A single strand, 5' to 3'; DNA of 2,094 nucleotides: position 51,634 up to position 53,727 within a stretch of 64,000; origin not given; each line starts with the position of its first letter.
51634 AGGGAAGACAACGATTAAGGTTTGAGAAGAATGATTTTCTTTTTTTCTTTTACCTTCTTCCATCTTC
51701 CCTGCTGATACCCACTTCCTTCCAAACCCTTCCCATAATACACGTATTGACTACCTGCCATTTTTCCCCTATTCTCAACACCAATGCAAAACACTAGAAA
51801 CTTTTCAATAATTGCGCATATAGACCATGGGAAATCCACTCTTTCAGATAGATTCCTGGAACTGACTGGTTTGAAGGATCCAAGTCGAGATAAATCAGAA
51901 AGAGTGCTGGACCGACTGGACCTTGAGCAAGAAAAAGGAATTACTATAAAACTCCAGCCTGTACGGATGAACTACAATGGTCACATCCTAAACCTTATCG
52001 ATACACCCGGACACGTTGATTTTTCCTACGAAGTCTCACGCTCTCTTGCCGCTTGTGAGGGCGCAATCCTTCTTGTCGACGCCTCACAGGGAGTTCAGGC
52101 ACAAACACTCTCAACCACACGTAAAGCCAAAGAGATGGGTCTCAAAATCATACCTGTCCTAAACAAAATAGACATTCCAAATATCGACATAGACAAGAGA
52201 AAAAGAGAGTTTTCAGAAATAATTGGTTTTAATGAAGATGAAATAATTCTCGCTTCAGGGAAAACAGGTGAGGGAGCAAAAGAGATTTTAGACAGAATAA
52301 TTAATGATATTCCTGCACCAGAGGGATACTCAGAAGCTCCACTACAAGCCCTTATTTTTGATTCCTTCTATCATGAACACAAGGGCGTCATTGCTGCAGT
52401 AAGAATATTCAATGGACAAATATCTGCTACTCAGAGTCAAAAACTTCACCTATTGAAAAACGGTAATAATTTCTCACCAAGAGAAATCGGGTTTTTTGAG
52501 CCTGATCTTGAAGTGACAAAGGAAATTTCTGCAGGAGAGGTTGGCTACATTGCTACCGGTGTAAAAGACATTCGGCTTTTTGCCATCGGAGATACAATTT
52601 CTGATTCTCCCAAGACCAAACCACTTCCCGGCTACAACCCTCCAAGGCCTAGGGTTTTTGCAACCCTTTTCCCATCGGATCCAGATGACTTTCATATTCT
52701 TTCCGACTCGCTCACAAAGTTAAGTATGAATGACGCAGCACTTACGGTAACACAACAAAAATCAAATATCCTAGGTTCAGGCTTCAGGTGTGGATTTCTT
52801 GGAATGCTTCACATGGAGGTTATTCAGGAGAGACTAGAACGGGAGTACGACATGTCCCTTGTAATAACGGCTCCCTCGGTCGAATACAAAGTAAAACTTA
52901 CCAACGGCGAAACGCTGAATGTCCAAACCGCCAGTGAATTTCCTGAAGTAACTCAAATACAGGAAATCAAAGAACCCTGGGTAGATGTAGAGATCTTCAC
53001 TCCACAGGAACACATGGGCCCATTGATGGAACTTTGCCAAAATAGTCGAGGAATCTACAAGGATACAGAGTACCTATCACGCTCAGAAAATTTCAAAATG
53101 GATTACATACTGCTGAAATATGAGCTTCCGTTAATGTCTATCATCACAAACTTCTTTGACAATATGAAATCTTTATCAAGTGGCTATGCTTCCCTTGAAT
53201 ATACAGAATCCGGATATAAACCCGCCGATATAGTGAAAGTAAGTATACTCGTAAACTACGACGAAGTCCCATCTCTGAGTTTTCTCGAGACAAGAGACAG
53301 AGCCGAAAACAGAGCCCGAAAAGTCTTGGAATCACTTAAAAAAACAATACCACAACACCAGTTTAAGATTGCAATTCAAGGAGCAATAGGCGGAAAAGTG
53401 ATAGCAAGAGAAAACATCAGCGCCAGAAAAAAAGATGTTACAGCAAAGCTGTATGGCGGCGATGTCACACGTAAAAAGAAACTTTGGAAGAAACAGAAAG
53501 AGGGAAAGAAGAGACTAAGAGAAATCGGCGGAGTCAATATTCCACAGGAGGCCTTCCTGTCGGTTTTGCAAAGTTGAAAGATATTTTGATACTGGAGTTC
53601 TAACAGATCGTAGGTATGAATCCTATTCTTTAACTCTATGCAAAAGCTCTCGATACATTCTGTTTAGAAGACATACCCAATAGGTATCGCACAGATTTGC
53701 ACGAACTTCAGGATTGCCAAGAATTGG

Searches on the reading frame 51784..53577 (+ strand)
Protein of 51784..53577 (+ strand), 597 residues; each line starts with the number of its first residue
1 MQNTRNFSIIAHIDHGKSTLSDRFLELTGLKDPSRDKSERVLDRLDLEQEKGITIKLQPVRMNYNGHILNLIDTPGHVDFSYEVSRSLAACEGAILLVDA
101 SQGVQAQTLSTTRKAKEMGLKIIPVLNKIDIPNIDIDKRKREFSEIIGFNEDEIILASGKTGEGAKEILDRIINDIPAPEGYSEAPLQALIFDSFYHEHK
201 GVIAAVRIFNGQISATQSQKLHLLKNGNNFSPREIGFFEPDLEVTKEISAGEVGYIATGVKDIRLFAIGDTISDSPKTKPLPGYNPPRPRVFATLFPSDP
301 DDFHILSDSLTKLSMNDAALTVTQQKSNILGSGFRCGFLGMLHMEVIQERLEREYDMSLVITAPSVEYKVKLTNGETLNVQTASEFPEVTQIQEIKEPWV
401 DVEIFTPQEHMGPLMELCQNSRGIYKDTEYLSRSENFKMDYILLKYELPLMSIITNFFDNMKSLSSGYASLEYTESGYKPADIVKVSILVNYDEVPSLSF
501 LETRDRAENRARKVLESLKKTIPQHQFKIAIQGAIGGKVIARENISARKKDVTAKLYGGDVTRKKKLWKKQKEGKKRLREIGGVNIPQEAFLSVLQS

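Call 11: find_encoding_contigs(protein=window:51784-53577:+, flank=3000, max_places=10)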
Protein window:51784-53577:+ (597 aa): 1 contig read that carries it; 1 place shown.
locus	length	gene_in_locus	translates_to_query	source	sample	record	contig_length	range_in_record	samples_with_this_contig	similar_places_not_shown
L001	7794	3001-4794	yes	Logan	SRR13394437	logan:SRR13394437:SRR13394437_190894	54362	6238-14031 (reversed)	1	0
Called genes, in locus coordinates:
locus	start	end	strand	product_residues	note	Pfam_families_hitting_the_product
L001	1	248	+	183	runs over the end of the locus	-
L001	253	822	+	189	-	-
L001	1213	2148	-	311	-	-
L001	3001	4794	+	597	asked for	PF00009:GTP_EFTU, PF01926:MMR_HSR1 (faint), PF00679:EFG_C, PF06421:LepA_C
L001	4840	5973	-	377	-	-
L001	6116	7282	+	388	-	PF02463:SMC_N, PF13175:AAA_15 (weak), PF13476:AAA_23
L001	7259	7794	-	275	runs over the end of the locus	-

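Call 12: find_related_loci(query=window:51784-53574:+, collection=genome_contigs, flank=4000)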
Query window:51784-53574:+ (597 aa) in genome_contigs; peptide patterns used: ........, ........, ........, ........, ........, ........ (x = any residue, [..] = any of these).
599 stretches matched a pattern (row limit reached: there are more); 527 encode a relative of the query (tblastn E <= 1e-3); the best 80 are kept; 80 distinct loci.
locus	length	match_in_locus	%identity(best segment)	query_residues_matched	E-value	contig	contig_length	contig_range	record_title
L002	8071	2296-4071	49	2-595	0e+0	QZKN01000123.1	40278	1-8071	MAG: Candidatus Omnitrophota bacterium isolate SURF_12 Ga0104751_1001418, whole genome shotgun sequence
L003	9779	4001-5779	49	3-597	0e+0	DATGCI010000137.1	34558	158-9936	MAG TPA_asm: bacterium isolate SMAG_U9644 k141_283230, whole genome shotgun sequence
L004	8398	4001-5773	49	1-596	0e+0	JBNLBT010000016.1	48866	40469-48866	MAG: Marinicellaceae bacterium isolate C2.bin.21.strict NODE_16_length_48866_cov_3.115641, whole genome shotgun sequence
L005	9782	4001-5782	50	2-596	0e+0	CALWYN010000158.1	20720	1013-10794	MAG: uncultured Oscillospiraceae bacterium isolate E0_DM__bin40 genome assembly, contig: E0_DM__k127_1886054, whole geno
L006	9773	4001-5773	48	1-596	0e+0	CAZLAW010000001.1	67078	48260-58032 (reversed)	MAG TPA_asm: uncultured Marinicella sp. isolate SRP187154_co1_193 genome assembly, contig: NODE_294_length_67078_cov_6.8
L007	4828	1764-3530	50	4-596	0e+0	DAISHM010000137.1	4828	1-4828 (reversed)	MAG TPA_asm: Candidatus Caenarcanales bacterium isolate CTOTU1255 NODE_16392_length_4828_cov_4.582862, whole genome shot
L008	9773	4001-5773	48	1-596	0e+0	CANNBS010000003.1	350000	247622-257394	uncultured Marinicella sp. isolate S4E-49.fasta genome assembly, contig: NODE_3, whole genome shotgun sequence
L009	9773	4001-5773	48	1-596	0e+0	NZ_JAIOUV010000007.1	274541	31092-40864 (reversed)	Marinicella meishanensis strain NBU2979 Scaffold7_1, whole genome shotgun sequence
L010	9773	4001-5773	48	1-596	0e+0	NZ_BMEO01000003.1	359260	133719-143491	Marinicella pacifica strain CGMCC 1.12181 sequence03, whole genome shotgun sequence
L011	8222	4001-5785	49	1-597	0e+0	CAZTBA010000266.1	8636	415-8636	MAG TPA_asm: uncultured bacterium isolate SRP323688_co1_241 genome assembly, contig: NODE_11936_length_8636_cov_6.390630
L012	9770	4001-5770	49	5-597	0e+0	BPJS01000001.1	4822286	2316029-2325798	MAG: Isosphaeraceae bacterium KatS3mg108 DNA, contig_14710, whole genome shotgun sequence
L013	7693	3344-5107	49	5-596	0e+0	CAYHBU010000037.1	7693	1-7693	MAG TPA_asm: uncultured Candidatus Saccharibacteria bacterium isolate ERP119705_co10_107 genome assembly, contig: NODE_7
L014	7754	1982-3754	48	1-596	0e+0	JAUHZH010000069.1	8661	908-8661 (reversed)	MAG: Gammaproteobacteria bacterium isolate 4_bin.24 NODE_6857_length_8661_cov_0.766581, whole genome shotgun sequence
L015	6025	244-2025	48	1-597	0e+0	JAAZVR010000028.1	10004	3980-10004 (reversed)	MAG: Thiotrichales bacterium isolate KhW_metabat.26 KhW_C1754, whole genome shotgun sequence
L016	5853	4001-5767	48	5-595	0e+0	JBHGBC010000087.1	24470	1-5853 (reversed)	MAG: bacterium isolate SBS.BIN.52 SBSBIN52_contig_87, whole genome shotgun sequence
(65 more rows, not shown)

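Call 13: find_homologous_proteins(query=window:51784-53574:+, max_evalue=1e-100)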
Query window:51784-53574:+ (597 aa): 8000 proteins with E <= 1e-100 among 8000 candidates; the best 120 are listed.
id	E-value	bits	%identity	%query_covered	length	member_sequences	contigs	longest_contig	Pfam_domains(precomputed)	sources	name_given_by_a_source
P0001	0.0e+0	1331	100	100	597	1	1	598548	PF01926.30,PF00679.31,PF06421.18,PF00009.34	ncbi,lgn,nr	ncbi:elongation factor 4 [Candidatus Dojkabacteria bacterium]|nr:elongation factor 4 [Candidatus Doj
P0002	0.0e+0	1039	76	100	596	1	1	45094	PF00679.31,PF14492.13,PF06421.18,PF00009.34,PF16658.12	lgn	-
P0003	0.0e+0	1031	77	100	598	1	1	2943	PF01926.30,PF00679.31,PF06421.18,PF00009.34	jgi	-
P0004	0.0e+0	1015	75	100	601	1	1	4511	PF01926.30,PF00679.31,PF06421.18,PF00009.34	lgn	-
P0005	7.7e-298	1007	75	100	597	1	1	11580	PF00679.31,PF14492.13,PF06421.18,PF00009.34,PF16658.12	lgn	-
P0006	1.7e-288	976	71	100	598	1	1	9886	PF01926.30,PF00679.31,PF06421.18,PF00009.34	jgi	jgi:GTP-binding protein LepA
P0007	9.7e-288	973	71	100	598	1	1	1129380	PF01926.30,PF00679.31,PF06421.18,PF00009.34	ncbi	-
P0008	4.7e-287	971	71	100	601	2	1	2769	PF01926.30,PF00679.31,PF06421.18,PF00009.34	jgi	jgi:GTP-binding protein LepA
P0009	2.9e-286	968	70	100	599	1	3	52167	PF01926.30,PF00679.31,PF06421.18,PF00009.34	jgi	jgi:GTP-binding protein LepA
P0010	1.5e-285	966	71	100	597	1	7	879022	PF01926.30,PF00679.31,PF06421.18,PF00009.34,PF16658.12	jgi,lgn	jgi:GTP-binding protein LepA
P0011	4.3e-285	965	71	100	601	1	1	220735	PF01926.30,PF00679.31,PF06421.18,PF00009.34,PF16658.12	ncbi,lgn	-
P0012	1.0e-284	963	71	100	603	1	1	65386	PF01926.30,PF00679.31,PF14492.13,PF06421.18,PF00009.34,PF03144.32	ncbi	-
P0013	1.8e-284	963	71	100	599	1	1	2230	PF01926.30,PF00679.31,PF14492.13,PF06421.18,PF00009.34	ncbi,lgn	-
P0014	1.9e-284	962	69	100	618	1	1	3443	PF01926.30,PF00679.31,PF06421.18,PF00009.34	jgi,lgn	jgi:GTP-binding protein LepA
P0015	3.7e-278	942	68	99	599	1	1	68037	PF01926.30,PF00679.31,PF14492.13,PF06421.18,PF00009.34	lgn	-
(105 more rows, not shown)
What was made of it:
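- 51784..53577 (+): lepA (elongation factor 4), the conserved anchor gene. Calls 11 and 13.
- Tried and rejected: The protein database gave relatives at 71-77% identity (call 13).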

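Call 15: find_encoding_contigs(protein=P0002, flank=4000, max_places=3)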
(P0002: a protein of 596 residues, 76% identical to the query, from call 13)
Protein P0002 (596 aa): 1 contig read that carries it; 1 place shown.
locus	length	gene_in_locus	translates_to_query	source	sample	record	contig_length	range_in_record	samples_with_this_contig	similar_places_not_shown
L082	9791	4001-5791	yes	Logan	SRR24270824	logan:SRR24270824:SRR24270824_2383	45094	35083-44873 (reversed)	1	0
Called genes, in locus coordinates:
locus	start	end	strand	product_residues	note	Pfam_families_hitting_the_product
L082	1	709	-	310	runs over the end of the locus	?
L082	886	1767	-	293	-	-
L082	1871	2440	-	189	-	-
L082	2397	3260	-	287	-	-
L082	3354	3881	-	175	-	-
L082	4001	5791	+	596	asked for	PF00009:GTP_EFTU, PF16658:RF3_C (weak), PF14492:EFG_III (weak), PF00679:EFG_C, PF06421:LepA_C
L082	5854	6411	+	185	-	-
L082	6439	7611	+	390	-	PF02463:SMC_N, PF13175:AAA_15, PF13514:AAA_27 (faint), PF13476:AAA_23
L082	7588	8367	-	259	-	-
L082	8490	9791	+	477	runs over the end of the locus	PF12666:PrgI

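Call 16: find_encoding_contigs(protein=P0005, flank=4000, max_places=3)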
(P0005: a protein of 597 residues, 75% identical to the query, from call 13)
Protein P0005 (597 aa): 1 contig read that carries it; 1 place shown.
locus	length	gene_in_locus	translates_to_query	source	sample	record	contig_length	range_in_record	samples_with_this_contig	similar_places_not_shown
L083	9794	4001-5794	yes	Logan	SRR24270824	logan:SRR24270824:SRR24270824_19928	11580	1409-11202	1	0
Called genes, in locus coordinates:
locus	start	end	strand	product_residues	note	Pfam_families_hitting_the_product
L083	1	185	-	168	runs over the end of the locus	-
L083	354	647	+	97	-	PF01649:Ribosomal_S20p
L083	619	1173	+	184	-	-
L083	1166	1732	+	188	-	-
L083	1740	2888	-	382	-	PF00486:Trans_reg_C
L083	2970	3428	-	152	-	PF03449:GreA_GreB_N (weak), PF01272:GreA_GreB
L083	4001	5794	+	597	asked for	PF00009:GTP_EFTU, PF16658:RF3_C (weak), PF14492:EFG_III (weak), PF00679:EFG_C, PF06421:LepA_C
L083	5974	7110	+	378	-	PF02463:SMC_N, PF13175:AAA_15, PF13476:AAA_23, PF13514:AAA_27 (weak)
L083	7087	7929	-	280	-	-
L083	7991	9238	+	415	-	PF12666:PrgI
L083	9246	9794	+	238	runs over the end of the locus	PF26593:TraC-like (weak)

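Call 17: find_encoding_contigs(protein=P0004, flank=4000, max_places=3)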
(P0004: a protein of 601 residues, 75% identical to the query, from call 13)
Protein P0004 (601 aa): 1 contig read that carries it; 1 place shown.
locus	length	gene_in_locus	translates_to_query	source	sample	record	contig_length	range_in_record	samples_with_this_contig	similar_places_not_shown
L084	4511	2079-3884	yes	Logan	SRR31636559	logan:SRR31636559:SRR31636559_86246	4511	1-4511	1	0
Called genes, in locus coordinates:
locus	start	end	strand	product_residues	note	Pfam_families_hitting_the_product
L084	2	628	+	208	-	?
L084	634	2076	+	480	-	PF00512:HisKA (weak), PF02518:HATPase_c, PF13589:HATPase_c_3 (weak)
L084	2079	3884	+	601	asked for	PF00009:GTP_EFTU, PF01926:MMR_HSR1 (weak), PF00679:EFG_C, PF06421:LepA_C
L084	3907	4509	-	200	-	?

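Call 32: find_encoding_contigs(protein=P0003, flank=4000, max_places=3)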
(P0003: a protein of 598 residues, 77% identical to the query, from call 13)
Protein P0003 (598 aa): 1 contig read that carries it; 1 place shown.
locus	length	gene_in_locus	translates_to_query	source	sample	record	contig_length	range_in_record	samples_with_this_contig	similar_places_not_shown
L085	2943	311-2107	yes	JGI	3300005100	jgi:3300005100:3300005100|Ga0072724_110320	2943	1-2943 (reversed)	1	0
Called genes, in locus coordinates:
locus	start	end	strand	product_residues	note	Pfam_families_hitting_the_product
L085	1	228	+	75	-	?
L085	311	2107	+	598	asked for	PF00009:GTP_EFTU, PF01926:MMR_HSR1 (weak), PF00679:EFG_C, PF06421:LepA_C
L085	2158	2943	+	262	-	?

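Call 76: find_encoding_contigs(protein=P0007, flank=10000, max_places=1)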
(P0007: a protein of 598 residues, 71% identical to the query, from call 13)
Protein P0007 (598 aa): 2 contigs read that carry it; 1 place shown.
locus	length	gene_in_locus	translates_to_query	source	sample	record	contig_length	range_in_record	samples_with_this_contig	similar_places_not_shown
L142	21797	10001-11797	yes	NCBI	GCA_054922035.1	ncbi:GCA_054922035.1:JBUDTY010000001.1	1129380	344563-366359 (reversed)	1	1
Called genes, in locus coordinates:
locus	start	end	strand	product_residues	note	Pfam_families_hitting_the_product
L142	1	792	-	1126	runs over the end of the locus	PF16656:Pur_ac_phosph_N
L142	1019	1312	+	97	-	PF01649:Ribosomal_S20p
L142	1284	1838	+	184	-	-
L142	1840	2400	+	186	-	-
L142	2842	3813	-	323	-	PF00486:Trans_reg_C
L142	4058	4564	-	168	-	PF27226:AF_1845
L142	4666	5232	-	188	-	-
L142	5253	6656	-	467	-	-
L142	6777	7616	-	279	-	-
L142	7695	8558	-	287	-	-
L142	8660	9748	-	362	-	PF13207:AAA_17 (weak), PF00406:ADK (weak)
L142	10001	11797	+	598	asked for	PF00009:GTP_EFTU, PF01926:MMR_HSR1 (faint), PF00679:EFG_C, PF06421:LepA_C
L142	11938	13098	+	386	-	PF02463:SMC_N, PF13175:AAA_15, PF13476:AAA_23, PF13514:AAA_27 (weak), PF13555:AAA_29 (faint)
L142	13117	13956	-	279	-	-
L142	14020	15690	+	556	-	PF12666:PrgI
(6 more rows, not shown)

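Call 77: find_encoding_contigs(protein=P0010, flank=10000, max_places=1)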
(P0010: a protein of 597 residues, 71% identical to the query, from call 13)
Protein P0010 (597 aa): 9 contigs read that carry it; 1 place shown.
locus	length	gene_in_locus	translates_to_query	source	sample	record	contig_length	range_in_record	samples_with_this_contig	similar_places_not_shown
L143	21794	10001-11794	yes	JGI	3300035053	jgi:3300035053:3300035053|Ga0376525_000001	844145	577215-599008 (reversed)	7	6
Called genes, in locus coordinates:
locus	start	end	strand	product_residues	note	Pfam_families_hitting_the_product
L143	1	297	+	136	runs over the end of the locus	PF03652:RuvX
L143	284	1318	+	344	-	PF02618:YceG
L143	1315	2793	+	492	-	PF03816:LytR_cpsA_psr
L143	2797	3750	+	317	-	PF06144:DNA_pol3_delta, PF21694:DNA_pol3_delta_C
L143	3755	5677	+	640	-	-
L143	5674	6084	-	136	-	PF16656:Pur_ac_phosph_N (weak)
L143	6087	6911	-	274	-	PF05345:He_PIG (weak)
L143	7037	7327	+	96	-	PF01649:Ribosomal_S20p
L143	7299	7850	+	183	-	-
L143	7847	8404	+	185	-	-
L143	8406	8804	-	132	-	-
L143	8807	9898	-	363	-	PF00486:Trans_reg_C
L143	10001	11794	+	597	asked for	PF00009:GTP_EFTU, PF01926:MMR_HSR1 (faint), PF16658:RF3_C (weak), PF00679:EFG_C, PF06421:LepA_C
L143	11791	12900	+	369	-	PF02463:SMC_N, PF13175:AAA_15, PF13476:AAA_23, PF13514:AAA_27, PF13555:AAA_29 (weak), PF13304:AAA_21 (faint)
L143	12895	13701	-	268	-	-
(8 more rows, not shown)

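Call 78: find_encoding_contigs(protein=P0011, flank=10000, max_places=1)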
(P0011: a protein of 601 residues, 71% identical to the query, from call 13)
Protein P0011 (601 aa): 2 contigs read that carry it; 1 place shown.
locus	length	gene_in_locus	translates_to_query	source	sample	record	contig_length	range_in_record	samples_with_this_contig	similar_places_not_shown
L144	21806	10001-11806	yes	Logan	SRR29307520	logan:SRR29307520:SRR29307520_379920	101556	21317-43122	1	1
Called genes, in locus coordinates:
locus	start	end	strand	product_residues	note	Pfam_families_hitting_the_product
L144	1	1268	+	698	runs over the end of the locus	-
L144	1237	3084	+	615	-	PF04932:Wzy_C, PF13181:TPR_8 (faint), PF07719:TPR_2 (faint)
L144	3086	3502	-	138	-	PF00041:fn3 (weak), PF16656:Pur_ac_phosph_N (weak)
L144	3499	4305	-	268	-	PF05345:He_PIG (faint)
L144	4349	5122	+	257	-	-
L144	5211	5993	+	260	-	-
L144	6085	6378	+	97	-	PF01649:Ribosomal_S20p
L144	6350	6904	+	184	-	-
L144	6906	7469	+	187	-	-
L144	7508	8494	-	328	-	PF00486:Trans_reg_C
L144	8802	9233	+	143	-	-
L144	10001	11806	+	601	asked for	PF00009:GTP_EFTU, PF01926:MMR_HSR1 (weak), PF16658:RF3_C (faint), PF00679:EFG_C, PF06421:LepA_C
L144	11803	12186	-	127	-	-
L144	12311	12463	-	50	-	-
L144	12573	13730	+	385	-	PF02463:SMC_N, PF13175:AAA_15, PF13476:AAA_23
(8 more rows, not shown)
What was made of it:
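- Seven relatives have short or unrelated upstream regions (calls 15-17, 32, 76-78).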
